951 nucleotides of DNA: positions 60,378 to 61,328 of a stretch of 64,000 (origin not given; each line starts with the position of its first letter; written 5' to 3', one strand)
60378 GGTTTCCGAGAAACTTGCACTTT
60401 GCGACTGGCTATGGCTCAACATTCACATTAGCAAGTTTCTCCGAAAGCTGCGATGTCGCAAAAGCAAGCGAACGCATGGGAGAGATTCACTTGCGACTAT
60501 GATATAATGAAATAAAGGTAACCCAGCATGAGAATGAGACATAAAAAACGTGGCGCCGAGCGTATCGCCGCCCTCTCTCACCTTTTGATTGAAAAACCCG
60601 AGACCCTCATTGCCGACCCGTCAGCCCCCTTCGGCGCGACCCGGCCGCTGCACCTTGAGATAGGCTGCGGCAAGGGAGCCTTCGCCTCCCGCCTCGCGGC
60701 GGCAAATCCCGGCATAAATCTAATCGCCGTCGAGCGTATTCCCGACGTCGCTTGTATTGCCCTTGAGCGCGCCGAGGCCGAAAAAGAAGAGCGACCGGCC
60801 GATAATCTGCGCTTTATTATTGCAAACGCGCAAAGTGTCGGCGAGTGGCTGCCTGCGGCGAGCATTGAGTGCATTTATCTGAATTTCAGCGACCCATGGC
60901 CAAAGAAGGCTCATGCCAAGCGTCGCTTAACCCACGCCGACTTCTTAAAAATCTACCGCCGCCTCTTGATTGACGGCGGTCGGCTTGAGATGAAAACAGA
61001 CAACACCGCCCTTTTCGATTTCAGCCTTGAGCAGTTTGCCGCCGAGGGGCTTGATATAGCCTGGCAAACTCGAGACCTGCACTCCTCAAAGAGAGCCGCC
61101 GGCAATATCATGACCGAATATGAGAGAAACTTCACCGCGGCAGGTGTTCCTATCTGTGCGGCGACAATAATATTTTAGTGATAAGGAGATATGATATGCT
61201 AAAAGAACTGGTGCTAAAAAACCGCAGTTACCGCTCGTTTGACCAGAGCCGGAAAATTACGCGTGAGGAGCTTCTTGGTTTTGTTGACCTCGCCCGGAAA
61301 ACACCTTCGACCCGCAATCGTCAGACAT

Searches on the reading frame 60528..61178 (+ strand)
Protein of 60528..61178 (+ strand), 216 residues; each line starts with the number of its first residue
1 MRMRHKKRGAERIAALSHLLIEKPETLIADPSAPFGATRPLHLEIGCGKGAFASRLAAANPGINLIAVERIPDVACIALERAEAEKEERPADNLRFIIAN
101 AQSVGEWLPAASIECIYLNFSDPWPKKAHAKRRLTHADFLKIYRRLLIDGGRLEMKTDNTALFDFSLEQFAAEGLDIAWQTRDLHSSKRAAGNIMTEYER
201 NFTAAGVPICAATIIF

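Call 13: find_encoding_contigs(protein=window:60528-61178:+, flank=3000, max_places=10)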
Protein window:60528-61178:+ (216 aa): no gene with exactly this product is on record in the collection.

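Call 15: find_homologous_proteins(query=window:60528-61178:+, max_evalue=1e-20)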
Query window:60528-61178:+ (216 aa): 7964 proteins with E <= 1e-20 among 8000 candidates; the best 120 are listed.
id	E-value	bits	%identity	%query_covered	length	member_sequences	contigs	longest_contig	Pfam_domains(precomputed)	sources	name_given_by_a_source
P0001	1.1e-139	481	100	100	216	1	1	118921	PF13847.13,PF02390.24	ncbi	-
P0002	1.6e-124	431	90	100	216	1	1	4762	PF13847.13,PF02390.24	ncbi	-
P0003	7.9e-104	363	74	100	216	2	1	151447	PF13649.13,PF02390.24,PF08241.19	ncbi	-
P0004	4.0e-102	358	73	99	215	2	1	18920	PF02390.24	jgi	jgi:tRNA (guanine-N7-)-methyltransferase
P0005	6.3e-98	344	72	100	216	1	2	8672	PF13847.13,PF02390.24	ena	-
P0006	2.7e-96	339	71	99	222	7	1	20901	PF13847.13,PF13649.13,PF02390.24,PF08241.19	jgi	-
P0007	5.5e-95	335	68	100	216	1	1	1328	PF13847.13,PF13649.13,PF02390.24,PF08241.19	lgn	-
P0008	9.1e-95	334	69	100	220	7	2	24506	PF13847.13,PF02390.24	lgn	-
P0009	2.2e-93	329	67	100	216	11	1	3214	PF02390.24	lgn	-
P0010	7.1e-93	328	69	100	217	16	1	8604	PF02390.24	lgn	-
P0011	4.8e-91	322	69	100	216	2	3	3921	PF02390.24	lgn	-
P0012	4.9e-91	322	69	100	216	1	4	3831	PF02390.24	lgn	-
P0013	6.7e-91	321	68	100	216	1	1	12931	PF13847.13,PF13649.13,PF02390.24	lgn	-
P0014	8.1e-91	321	69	100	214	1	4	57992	PF02390.24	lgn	-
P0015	7.4e-90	318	69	99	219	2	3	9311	PF13847.13,PF13649.13,PF02390.24,PF24675.2,PF08241.19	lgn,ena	-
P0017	2.7e-89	316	69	99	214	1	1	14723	PF02390.24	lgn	-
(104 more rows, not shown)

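Call 16: find_encoding_contigs(protein=P0001, flank=10000, max_places=4)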
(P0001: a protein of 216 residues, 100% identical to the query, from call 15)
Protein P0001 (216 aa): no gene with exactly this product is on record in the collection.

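Call 17: find_encoding_contigs(protein=P0002, flank=5000, max_places=4)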
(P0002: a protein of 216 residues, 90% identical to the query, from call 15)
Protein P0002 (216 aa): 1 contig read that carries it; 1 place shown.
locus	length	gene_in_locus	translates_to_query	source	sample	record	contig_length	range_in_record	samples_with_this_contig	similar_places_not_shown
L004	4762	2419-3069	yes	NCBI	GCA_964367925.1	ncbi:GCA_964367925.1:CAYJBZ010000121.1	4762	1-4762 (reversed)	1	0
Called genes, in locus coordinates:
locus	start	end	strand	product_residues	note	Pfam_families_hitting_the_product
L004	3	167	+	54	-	?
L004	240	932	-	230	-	PF00072:Response_reg, PF00486:Trans_reg_C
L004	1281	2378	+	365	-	PF01926:MMR_HSR1, PF02421:FeoB_N, PF06071:YchF-GTPase_C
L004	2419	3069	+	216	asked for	PF02390:Methyltransf_4, PF13847:Methyltransf_31 (weak)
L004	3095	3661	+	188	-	PF00881:Nitroreductase, PF14512:TM1586_NiRdase (faint)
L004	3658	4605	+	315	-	PF01509:TruB_N, PF16198:TruB_C_2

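Call 18: find_encoding_contigs(protein=P0003, flank=10000, max_places=4)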
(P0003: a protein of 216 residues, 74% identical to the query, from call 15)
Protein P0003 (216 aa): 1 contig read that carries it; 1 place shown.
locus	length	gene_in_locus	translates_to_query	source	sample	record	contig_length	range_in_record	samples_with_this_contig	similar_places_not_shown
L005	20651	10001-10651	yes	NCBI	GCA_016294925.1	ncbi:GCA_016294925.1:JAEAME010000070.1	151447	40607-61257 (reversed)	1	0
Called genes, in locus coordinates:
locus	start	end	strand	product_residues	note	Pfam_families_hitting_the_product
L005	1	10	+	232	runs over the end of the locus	PF00814:TsaD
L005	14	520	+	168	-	PF02502:LacAB_rpiB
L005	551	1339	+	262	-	PF01128:IspD, PF12804:NTP_transf_3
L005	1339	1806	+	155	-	PF02542:YgbB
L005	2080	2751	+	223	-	PF00834:Ribul_P_3_epim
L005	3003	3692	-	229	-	PF02308:MgtC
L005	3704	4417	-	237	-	PF02308:MgtC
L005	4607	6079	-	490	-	PF00089:Trypsin, PF13365:Trypsin_2, PF00595:PDZ (weak), PF13180:PDZ_2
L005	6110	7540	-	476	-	PF00672:HAMP, PF00512:HisKA, PF02518:HATPase_c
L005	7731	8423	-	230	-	PF00072:Response_reg, PF00486:Trans_reg_C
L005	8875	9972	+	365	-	PF01926:MMR_HSR1, PF02421:FeoB_N, PF06071:YchF-GTPase_C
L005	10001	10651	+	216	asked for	PF02390:Methyltransf_4, PF08241:Methyltransf_11 (faint), PF13649:Methyltransf_25 (faint)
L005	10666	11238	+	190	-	PF00881:Nitroreductase, PF14512:TM1586_NiRdase (faint)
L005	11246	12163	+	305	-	PF01509:TruB_N, PF16198:TruB_C_2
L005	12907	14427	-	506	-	-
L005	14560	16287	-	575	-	PF00501:AMP-binding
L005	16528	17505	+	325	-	-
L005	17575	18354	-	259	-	-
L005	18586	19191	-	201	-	PF01520:Amidase_3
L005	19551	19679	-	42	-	-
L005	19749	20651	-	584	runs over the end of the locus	PF17966:Muc_B2 (faint), PF06458:MucBP (weak)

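Call 30: find_encoding_contigs(protein=P0004, flank=10000, max_places=3)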
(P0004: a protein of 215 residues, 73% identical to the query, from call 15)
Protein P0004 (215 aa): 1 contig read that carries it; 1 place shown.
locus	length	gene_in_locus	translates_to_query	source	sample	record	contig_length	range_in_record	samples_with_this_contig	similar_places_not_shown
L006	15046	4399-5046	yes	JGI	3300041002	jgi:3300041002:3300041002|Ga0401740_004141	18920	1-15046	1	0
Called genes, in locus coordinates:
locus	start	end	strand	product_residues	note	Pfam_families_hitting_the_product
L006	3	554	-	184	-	?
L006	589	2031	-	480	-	PF00672:HAMP, PF00512:HisKA, PF02518:HATPase_c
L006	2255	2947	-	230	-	PF00072:Response_reg, PF00486:Trans_reg_C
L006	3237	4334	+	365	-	PF01926:MMR_HSR1, PF02421:FeoB_N, PF06071:YchF-GTPase_C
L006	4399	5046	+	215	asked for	PF02390:Methyltransf_4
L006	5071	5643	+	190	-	PF14512:TM1586_NiRdase (faint), PF00881:Nitroreductase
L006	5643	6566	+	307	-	PF01509:TruB_N, PF16198:TruB_C_2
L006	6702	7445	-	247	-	PF04542:Sigma70_r2, PF04539:Sigma70_r3 (faint), PF08281:Sigma70_r4_2 (faint), PF04545:Sigma70_r4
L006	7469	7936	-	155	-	PF13581:HATPase_c_2, PF02518:HATPase_c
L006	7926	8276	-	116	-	PF01740:STAS, PF13466:STAS_2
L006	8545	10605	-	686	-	PF00009:GTP_EFTU, PF22042:EF-G_D2, PF03144:GTP_EFTU_D2 (weak), PF14492:EFG_III, PF16658:RF3_C (faint), PF03764:EFG_IV, PF00679:EFG_C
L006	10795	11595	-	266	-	PF01026:TatD_DNase, PF04909:Amidohydro_2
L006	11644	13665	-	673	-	PF00133:tRNA-synt_1, PF01406:tRNA-synt_1e (weak), PF01921:tRNA-synt_1f (faint), PF09334:tRNA-synt_1g, PF00133:tRNA-synt_1, PF19303:Anticodon_3, PF01588:tRNA_bind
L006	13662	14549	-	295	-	-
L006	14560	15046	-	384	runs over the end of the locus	PF07969:Amidohydro_3 (weak), PF01979:Amidohydro_1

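Call 31: find_encoding_contigs(protein=P0014, flank=10000, max_places=4)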
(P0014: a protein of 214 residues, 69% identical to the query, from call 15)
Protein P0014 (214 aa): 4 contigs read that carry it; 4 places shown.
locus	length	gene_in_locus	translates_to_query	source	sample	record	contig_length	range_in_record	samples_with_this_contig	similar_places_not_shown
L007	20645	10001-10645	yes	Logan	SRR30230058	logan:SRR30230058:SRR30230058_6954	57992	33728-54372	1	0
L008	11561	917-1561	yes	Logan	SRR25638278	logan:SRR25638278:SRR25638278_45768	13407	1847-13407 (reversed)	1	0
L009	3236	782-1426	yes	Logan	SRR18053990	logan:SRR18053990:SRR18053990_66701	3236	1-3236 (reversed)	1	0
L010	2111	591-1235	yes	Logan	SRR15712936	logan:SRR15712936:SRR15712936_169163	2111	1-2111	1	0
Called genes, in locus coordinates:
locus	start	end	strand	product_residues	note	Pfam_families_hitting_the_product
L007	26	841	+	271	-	PF01128:IspD, PF12804:NTP_transf_3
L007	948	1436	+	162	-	PF02542:YgbB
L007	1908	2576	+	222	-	PF00834:Ribul_P_3_epim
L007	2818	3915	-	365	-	PF01926:MMR_HSR1, PF02421:FeoB_N, PF06071:YchF-GTPase_C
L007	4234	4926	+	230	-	PF00072:Response_reg, PF00486:Trans_reg_C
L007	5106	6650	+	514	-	PF00672:HAMP, PF00512:HisKA, PF02518:HATPase_c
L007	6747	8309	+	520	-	PF00089:Trypsin, PF13365:Trypsin_2, PF13180:PDZ_2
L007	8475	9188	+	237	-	PF02308:MgtC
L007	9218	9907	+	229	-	PF02308:MgtC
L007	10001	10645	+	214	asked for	PF02390:Methyltransf_4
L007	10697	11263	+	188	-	PF00881:Nitroreductase (weak), PF14512:TM1586_NiRdase (faint), PF00881:Nitroreductase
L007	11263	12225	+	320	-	PF01509:TruB_N, PF16198:TruB_C_2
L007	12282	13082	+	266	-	PF01026:TatD_DNase, PF04909:Amidohydro_2 (weak)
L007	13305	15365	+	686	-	PF00009:GTP_EFTU, PF22042:EF-G_D2, PF03144:GTP_EFTU_D2 (faint), PF14492:EFG_III, PF03764:EFG_IV, PF00679:EFG_C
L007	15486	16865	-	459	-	PF01841:Transglut_core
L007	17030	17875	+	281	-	PF01063:Aminotran_4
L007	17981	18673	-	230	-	PF00583:Acetyltransf_1 (weak), PF13508:Acetyltransf_7 (weak)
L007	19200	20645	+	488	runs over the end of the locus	PF01547:SBP_bac_1 (weak)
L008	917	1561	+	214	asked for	PF02390:Methyltransf_4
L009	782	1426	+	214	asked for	PF02390:Methyltransf_4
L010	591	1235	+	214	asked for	PF02390:Methyltransf_4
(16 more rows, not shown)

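Call 32: find_encoding_contigs(protein=P0008, flank=10000, max_places=4)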
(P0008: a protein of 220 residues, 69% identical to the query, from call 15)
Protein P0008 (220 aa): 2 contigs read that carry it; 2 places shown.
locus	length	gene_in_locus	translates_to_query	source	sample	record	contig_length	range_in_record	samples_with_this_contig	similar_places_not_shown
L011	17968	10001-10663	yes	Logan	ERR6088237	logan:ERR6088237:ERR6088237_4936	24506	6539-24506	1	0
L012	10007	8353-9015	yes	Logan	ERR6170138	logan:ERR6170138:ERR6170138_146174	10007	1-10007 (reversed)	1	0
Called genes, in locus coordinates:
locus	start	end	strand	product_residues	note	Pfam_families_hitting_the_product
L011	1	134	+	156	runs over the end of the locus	PF02502:LacAB_rpiB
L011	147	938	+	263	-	PF01128:IspD, PF12804:NTP_transf_3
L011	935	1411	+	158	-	PF02542:YgbB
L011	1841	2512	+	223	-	PF00834:Ribul_P_3_epim, PF01729:QRPTase_C (faint)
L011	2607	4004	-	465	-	PF00924:MS_channel_2nd (weak), PF02195:ParB_N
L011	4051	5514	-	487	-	PF00089:Trypsin, PF13365:Trypsin_2, PF13180:PDZ_2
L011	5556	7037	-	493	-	PF00672:HAMP, PF00512:HisKA, PF02518:HATPase_c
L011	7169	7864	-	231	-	PF00072:Response_reg, PF00486:Trans_reg_C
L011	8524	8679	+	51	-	-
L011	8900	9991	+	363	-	PF01926:MMR_HSR1, PF02421:FeoB_N, PF06071:YchF-GTPase_C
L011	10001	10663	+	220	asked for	PF02390:Methyltransf_4, PF13847:Methyltransf_31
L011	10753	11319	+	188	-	PF00881:Nitroreductase, PF14512:TM1586_NiRdase (faint)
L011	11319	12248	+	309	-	PF01509:TruB_N, PF16198:TruB_C_2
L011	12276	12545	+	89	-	-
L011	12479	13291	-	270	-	PF04542:Sigma70_r2, PF04545:Sigma70_r4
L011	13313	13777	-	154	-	PF13581:HATPase_c_2, PF02518:HATPase_c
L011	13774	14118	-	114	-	PF01740:STAS, PF13466:STAS_2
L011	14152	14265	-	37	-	-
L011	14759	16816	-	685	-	PF00009:GTP_EFTU, PF03144:GTP_EFTU_D2 (faint), PF22042:EF-G_D2, PF14492:EFG_III, PF16658:RF3_C (weak), PF03764:EFG_IV, PF00679:EFG_C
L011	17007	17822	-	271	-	PF01026:TatD_DNase, PF04909:Amidohydro_2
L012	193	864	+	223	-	PF00834:Ribul_P_3_epim, PF01729:QRPTase_C (faint)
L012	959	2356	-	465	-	PF00924:MS_channel_2nd (weak), PF02195:ParB_N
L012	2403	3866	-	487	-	PF00089:Trypsin, PF13365:Trypsin_2, PF13180:PDZ_2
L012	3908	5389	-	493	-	PF00672:HAMP, PF00512:HisKA, PF02518:HATPase_c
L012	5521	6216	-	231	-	PF00072:Response_reg, PF00486:Trans_reg_C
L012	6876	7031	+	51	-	-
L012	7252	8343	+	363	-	PF01926:MMR_HSR1, PF02421:FeoB_N, PF06071:YchF-GTPase_C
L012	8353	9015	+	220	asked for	PF02390:Methyltransf_4, PF13847:Methyltransf_31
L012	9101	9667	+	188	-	PF00881:Nitroreductase, PF14512:TM1586_NiRdase (faint)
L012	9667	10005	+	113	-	?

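Call 56: find_encoding_contigs(protein=P0006, flank=10000, max_places=3)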
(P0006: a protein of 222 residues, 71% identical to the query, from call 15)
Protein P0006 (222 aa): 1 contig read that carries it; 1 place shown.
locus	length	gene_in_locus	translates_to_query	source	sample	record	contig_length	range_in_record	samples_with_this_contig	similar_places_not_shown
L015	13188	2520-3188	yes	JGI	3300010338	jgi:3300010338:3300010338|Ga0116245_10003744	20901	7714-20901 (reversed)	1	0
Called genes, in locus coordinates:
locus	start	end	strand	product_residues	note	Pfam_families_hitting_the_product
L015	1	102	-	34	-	?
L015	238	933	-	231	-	PF00072:Response_reg, PF00486:Trans_reg_C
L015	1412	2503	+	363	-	PF01926:MMR_HSR1, PF02421:FeoB_N, PF06071:YchF-GTPase_C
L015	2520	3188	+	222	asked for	PF02390:Methyltransf_4, PF08241:Methyltransf_11 (weak), PF13649:Methyltransf_25 (weak), PF13847:Methyltransf_31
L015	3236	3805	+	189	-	PF00881:Nitroreductase, PF14512:TM1586_NiRdase (faint)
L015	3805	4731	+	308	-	PF01509:TruB_N, PF16198:TruB_C_2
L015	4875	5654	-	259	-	PF04542:Sigma70_r2, PF04539:Sigma70_r3 (faint), PF04545:Sigma70_r4 (weak)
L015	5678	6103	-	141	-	PF13581:HATPase_c_2, PF02518:HATPase_c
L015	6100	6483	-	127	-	PF01740:STAS, PF13466:STAS_2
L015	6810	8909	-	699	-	PF00009:GTP_EFTU, PF22042:EF-G_D2, PF14492:EFG_III, PF16658:RF3_C (weak), PF03764:EFG_IV, PF00679:EFG_C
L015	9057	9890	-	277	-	PF01026:TatD_DNase, PF04909:Amidohydro_2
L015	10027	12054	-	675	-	PF00133:tRNA-synt_1, PF01406:tRNA-synt_1e (faint), PF01921:tRNA-synt_1f (faint), PF09334:tRNA-synt_1g, PF00133:tRNA-synt_1 (weak), PF19303:Anticodon_3, PF08264:Anticodon_1, PF01588:tRNA_bind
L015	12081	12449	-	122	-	PF06161:DUF975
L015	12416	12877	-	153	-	-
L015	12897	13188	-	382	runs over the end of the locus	PF07969:Amidohydro_3 (faint), PF01979:Amidohydro_1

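Call 57: find_encoding_contigs(protein=P0005, flank=10000, max_places=3)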
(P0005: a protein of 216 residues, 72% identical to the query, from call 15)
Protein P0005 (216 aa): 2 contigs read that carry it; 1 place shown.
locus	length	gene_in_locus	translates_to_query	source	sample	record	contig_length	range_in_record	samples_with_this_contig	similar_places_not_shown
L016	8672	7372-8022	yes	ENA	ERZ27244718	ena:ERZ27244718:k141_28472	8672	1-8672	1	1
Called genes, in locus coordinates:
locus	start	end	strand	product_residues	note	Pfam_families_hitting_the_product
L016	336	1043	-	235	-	PF02308:MgtC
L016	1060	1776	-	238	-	PF02308:MgtC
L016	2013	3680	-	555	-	PF00089:Trypsin, PF13365:Trypsin_2, PF13180:PDZ_2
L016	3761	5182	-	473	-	PF00672:HAMP, PF00512:HisKA, PF02518:HATPase_c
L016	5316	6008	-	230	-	PF00072:Response_reg, PF00486:Trans_reg_C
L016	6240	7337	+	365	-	PF01926:MMR_HSR1, PF02421:FeoB_N, PF06071:YchF-GTPase_C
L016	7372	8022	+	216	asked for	PF02390:Methyltransf_4, PF13847:Methyltransf_31 (weak)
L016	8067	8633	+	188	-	PF00881:Nitroreductase, PF14512:TM1586_NiRdase (faint)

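Call 58: find_encoding_contigs(protein=P0017, flank=10000, max_places=3)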
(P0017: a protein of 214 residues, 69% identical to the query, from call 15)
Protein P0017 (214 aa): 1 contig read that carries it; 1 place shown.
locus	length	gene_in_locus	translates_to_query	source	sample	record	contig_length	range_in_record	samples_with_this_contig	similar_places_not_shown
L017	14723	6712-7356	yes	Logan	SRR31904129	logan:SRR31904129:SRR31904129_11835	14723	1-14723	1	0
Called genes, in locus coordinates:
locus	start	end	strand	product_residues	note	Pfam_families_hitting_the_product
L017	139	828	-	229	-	PF02308:MgtC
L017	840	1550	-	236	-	PF02308:MgtC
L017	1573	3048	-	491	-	PF00089:Trypsin, PF13365:Trypsin_2, PF13180:PDZ_2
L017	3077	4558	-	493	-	PF00672:HAMP, PF00512:HisKA, PF02518:HATPase_c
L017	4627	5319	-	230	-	PF00072:Response_reg, PF00486:Trans_reg_C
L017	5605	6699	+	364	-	PF01926:MMR_HSR1, PF02421:FeoB_N, PF06071:YchF-GTPase_C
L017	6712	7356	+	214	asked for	PF02390:Methyltransf_4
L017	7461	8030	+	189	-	PF00881:Nitroreductase, PF14512:TM1586_NiRdase (faint)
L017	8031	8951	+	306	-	PF01509:TruB_N, PF16198:TruB_C_2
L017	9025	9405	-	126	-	-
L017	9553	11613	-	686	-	PF00009:GTP_EFTU, PF22042:EF-G_D2, PF03144:GTP_EFTU_D2 (weak), PF14492:EFG_III, PF03764:EFG_IV, PF00679:EFG_C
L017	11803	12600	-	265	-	PF01026:TatD_DNase, PF04909:Amidohydro_2 (weak)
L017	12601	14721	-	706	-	?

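Call 61: search_protein_families(library=pfam, proteins=[window:60528-61175:+])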
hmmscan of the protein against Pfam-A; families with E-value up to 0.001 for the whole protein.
window:60528-61175:+ (216 aa): 7 families
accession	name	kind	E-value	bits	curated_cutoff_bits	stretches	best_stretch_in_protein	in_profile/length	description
PF02390.23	Methyltransf_4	-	3.1e-36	124.9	24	1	39-210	2-171/173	Putative methyltransferase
PF13847.12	Methyltransf_31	-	1.8e-05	24.9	27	1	43-106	8-68/145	Methyltransferase domain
PF13649.12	Methyltransf_25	-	5.4e-05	24.2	27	1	43-120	2-72/97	Methyltransferase domain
PF08242.18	Methyltransf_12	-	5.5e-05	24.3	30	1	43-101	1-58/98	Methyltransferase domain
PF24675.1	NpmA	-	6.4e-05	22.8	60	1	41-126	26-108/214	16S rRNA (adenine(1408)-N(1))-methyltransferase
PF08241.18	Methyltransf_11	-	8.6e-05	23.5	21.2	1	43-152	1-92/95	Methyltransferase domain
PF13489.12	Methyltransf_23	-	0.00066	19.9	27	0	39-100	23-88/164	Methyltransferase domain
